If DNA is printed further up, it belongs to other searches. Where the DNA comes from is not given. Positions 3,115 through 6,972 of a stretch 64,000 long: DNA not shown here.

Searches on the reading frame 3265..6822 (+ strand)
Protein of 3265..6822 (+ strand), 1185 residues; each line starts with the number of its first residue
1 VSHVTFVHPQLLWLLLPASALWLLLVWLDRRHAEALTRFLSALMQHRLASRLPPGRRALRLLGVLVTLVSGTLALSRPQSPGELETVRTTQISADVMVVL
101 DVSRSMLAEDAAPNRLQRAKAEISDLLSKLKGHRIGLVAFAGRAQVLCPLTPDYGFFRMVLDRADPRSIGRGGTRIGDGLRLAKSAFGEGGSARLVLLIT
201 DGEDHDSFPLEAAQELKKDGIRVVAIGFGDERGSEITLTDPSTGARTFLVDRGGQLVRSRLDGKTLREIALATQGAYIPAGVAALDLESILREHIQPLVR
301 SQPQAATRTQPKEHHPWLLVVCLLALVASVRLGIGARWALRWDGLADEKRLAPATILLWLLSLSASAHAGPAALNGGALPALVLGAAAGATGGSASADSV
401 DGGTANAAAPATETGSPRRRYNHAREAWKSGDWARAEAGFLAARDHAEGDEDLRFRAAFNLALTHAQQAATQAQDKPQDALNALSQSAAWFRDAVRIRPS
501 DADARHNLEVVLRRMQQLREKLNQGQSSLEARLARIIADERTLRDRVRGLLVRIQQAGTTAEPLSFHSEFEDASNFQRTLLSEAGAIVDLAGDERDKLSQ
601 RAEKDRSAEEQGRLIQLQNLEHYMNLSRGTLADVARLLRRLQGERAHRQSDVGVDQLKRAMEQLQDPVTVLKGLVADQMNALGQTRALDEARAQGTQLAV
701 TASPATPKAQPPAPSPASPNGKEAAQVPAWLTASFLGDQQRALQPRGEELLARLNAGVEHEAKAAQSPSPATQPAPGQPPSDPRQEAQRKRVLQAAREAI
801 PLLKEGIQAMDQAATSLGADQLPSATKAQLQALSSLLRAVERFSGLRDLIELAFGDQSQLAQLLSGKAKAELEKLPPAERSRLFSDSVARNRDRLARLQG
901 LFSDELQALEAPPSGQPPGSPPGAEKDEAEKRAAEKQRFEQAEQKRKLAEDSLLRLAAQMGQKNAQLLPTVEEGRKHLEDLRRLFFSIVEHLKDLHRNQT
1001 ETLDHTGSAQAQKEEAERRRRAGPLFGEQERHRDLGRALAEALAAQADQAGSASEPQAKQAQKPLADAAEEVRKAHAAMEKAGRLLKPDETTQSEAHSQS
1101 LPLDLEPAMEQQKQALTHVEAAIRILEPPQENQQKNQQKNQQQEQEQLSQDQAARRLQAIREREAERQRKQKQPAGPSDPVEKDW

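Call 9: search_protein_families(library=pfam, proteins=[window:3265-6822:+], max_evalue=0.001)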
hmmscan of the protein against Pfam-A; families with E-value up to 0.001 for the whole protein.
window:3265-6822:+ (1185 aa): 2 families
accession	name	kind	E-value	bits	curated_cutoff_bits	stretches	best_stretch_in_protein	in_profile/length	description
PF13519.12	VWA_2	-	9.7e-22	78.1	27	1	96-203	1-107/107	von Willebrand factor type A domain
PF00092.34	VWA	-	3.9e-17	63.4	23.8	1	95-235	1-146/174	von Willebrand factor type A domain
